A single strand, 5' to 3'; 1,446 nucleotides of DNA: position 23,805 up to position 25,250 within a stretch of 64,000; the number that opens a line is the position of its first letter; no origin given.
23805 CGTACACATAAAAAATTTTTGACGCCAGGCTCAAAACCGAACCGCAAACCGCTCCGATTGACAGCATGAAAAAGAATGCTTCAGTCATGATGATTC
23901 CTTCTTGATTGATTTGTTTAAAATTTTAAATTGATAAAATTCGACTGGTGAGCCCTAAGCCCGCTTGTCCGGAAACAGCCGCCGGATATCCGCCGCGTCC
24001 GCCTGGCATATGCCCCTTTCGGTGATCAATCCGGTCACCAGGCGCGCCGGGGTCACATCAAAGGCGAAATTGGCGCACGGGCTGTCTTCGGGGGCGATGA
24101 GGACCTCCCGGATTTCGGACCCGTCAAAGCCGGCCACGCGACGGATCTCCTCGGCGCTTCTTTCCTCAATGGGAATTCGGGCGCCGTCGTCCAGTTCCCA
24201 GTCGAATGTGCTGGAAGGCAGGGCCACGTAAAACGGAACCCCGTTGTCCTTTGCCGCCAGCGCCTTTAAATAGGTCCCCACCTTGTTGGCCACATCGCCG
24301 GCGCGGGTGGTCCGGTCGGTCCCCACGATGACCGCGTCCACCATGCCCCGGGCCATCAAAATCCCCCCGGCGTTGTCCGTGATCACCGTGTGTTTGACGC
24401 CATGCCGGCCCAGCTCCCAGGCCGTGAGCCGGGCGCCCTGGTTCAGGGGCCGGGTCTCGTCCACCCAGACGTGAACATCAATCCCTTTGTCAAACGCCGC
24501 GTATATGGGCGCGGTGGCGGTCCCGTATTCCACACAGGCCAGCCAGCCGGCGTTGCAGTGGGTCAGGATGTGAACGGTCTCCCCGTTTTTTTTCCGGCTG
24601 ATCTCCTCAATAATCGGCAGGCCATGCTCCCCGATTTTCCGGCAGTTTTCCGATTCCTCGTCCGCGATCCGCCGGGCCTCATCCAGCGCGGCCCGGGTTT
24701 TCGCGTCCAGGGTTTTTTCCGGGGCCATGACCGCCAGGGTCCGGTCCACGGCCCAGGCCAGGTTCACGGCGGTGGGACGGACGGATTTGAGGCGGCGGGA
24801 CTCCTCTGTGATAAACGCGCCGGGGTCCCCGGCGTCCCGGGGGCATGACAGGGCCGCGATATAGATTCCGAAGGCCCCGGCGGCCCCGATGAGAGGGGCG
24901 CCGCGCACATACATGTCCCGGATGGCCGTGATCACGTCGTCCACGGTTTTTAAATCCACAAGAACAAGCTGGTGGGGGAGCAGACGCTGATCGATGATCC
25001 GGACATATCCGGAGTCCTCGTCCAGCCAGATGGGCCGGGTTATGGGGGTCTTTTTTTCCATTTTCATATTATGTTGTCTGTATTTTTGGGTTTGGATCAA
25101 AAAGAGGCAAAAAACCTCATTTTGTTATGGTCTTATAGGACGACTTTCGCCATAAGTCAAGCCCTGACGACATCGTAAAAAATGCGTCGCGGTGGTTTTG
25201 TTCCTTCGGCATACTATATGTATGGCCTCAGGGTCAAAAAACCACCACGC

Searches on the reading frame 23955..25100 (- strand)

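Call 40: search_protein_families(library=ncbifam, proteins=[window:23955-25100:-], max_evalue=0.001)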
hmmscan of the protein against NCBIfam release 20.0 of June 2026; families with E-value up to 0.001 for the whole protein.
window:23955-25100:- (381 aa): 8 families
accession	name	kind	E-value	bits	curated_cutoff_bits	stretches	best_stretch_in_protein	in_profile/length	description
NF004326.0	PRK05720.1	subfamily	1.1e-135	452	271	1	14-380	4-356/358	s-methyl-5-thioribose-1-phosphate isomerase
TIGR00512.1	salvage_mtnA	equivalog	9.1e-125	416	279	1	30-366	7-334/335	S-methyl-5-thioribose-1-phosphate isomerase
NF004700.0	PRK06036.1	equivalog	7.2e-97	324.5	528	1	22-366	2-329/339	S-methyl-5-thioribose-1-phosphate isomerase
TIGR00524.1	eIF-2B_rel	subfamily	3.1e-95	318.8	185.85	1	51-365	2-301/303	S-methyl-5-thioribose-1-phosphate isomerase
NF004436.0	PRK05772.1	equivalog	7.5e-80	268.9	521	1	17-367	12-351/363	S-methyl-5-thioribose-1-phosphate isomerase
TIGR00511.1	ribulose_e2b2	equivalog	6.5e-44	150.4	314.1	1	53-366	2-287/301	ribose 1,5-bisphosphate isomerase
NF006210.0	PRK08335.1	equivalog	8.8e-21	74.4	339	1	199-365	126-269/275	translation initiation factor IF-2B subunit alpha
NF004994.0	PRK06372.1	equivalog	1.6e-11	44.1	249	1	210-370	111-251/253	translation initiation factor IF-2B subunit delta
